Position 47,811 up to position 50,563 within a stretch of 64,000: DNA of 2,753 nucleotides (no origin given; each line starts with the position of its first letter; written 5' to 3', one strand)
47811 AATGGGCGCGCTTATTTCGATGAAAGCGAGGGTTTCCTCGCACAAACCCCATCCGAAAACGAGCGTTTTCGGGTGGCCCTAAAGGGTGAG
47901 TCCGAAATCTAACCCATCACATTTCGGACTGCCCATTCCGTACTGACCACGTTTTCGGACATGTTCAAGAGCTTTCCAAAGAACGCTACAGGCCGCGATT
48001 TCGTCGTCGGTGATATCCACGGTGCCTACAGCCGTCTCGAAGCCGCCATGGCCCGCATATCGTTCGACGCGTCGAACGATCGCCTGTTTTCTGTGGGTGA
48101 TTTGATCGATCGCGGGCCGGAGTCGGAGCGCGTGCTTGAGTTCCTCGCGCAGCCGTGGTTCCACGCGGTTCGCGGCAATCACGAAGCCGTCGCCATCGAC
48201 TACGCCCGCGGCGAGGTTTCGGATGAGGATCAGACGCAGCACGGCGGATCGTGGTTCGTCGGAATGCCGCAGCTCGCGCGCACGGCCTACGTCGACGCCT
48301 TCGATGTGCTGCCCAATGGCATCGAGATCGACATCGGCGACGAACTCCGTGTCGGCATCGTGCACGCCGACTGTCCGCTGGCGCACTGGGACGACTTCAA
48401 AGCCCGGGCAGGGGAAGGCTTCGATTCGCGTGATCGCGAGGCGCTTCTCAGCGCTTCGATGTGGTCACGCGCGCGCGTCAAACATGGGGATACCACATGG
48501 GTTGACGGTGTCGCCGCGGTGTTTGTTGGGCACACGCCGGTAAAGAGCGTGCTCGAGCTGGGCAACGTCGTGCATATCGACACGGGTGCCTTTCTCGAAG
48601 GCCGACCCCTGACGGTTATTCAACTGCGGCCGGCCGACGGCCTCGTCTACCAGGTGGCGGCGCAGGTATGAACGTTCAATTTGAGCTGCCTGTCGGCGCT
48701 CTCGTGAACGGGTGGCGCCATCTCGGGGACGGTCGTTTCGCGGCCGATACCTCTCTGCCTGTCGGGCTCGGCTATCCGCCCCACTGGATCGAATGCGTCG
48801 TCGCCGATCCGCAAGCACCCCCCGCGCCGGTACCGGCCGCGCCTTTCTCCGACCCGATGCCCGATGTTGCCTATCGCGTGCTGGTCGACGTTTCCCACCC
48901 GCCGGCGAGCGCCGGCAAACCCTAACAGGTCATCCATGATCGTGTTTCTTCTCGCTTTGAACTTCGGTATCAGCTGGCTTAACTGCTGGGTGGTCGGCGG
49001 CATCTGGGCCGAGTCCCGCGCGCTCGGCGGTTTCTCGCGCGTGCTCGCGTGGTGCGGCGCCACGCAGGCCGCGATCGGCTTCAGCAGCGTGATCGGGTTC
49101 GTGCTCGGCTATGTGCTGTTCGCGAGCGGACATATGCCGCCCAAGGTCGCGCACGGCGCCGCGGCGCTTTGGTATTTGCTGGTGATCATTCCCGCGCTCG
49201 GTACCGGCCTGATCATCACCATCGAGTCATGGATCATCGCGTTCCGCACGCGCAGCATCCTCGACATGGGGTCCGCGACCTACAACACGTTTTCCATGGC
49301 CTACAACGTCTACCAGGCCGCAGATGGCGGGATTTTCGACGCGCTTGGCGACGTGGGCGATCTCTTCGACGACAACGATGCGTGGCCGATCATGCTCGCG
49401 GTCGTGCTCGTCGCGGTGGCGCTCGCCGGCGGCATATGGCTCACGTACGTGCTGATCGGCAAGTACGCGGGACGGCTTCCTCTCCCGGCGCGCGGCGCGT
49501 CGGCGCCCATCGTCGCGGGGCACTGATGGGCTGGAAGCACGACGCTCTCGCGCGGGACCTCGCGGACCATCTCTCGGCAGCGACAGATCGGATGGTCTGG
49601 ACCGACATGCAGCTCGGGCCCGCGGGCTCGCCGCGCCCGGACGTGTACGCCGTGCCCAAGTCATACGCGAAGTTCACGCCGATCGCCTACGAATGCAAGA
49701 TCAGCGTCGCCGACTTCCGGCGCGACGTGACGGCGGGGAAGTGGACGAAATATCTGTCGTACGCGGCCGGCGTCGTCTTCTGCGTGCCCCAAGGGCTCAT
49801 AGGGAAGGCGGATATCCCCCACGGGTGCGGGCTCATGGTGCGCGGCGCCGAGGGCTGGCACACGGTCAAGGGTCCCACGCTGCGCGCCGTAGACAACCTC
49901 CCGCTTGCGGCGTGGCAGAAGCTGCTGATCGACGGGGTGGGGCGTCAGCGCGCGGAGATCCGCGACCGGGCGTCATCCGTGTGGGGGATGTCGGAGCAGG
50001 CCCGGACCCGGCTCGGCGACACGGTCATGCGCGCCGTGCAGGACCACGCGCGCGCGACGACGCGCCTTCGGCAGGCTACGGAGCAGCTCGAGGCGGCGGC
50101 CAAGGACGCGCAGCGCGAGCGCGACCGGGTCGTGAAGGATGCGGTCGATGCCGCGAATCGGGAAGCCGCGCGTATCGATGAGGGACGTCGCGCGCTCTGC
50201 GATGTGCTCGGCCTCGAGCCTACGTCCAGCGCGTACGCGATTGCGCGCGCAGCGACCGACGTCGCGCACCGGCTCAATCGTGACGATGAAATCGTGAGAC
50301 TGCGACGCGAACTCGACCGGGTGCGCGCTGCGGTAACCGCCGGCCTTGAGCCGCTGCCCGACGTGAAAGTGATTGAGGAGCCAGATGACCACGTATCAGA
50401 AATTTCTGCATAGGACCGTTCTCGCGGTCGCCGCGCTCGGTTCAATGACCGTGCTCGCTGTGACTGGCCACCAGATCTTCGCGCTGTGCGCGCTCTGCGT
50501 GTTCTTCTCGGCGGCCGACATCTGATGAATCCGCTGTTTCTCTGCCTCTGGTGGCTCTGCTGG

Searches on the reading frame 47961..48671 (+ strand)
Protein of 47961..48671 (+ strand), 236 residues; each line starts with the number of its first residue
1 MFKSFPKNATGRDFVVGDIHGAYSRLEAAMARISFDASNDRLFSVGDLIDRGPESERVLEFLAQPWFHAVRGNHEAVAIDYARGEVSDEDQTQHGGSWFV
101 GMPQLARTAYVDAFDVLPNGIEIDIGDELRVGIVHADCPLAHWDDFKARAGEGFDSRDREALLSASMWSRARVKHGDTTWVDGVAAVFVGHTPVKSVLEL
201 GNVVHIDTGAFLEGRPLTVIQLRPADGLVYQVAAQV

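Call 21: search_protein_families(library=phrogs, proteins=[window:47961-48671:+], max_evalue=0.001)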
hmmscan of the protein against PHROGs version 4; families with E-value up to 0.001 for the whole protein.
window:47961-48671:+ (236 aa): 6 families
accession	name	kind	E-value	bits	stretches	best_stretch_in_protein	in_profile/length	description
phrog_246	-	other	3.7e-62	211.7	1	3-225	168-385/417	NinI-like serine-threonine phosphatase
phrog_9096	-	unknown function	1.3e-20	74.9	1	14-102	16-104/157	-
phrog_20114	-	other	2.8e-15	57.8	1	14-82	6-77/131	phosphoesterase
phrog_8238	-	DNA, RNA and nucleotide metabolism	1.5e-08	34.3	1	14-93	175-259/737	RNA ligase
phrog_28031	-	unknown function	2.9e-07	31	1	13-78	143-219/406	-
phrog_16794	-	unknown function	2.6e-05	24.8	1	182-223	15-55/59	-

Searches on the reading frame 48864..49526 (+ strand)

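Call 21: search_protein_families(library=phrogs, proteins=[window:48864-49526:+], max_evalue=0.001)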
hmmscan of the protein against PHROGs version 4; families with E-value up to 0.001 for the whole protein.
window:48864-49526:+ (220 aa): 1 family
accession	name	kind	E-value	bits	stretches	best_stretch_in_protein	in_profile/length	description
phrog_37671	-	unknown function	1.7e-80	270.4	1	25-214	3-196/196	-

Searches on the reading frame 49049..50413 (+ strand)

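Call 57: search_protein_families(library=phrogs, proteins=[window:49049-50413:+], max_evalue=0.01)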
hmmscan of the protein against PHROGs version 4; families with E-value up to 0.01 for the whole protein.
window:49049-50413:+ (454 aa): 2 families
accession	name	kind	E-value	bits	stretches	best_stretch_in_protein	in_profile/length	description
phrog_5429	-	DNA, RNA and nucleotide metabolism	2.6e-13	51.2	1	179-274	34-131/176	DNA repair protein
phrog_2776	-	unknown function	1.9e-11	45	1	212-326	57-170/181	-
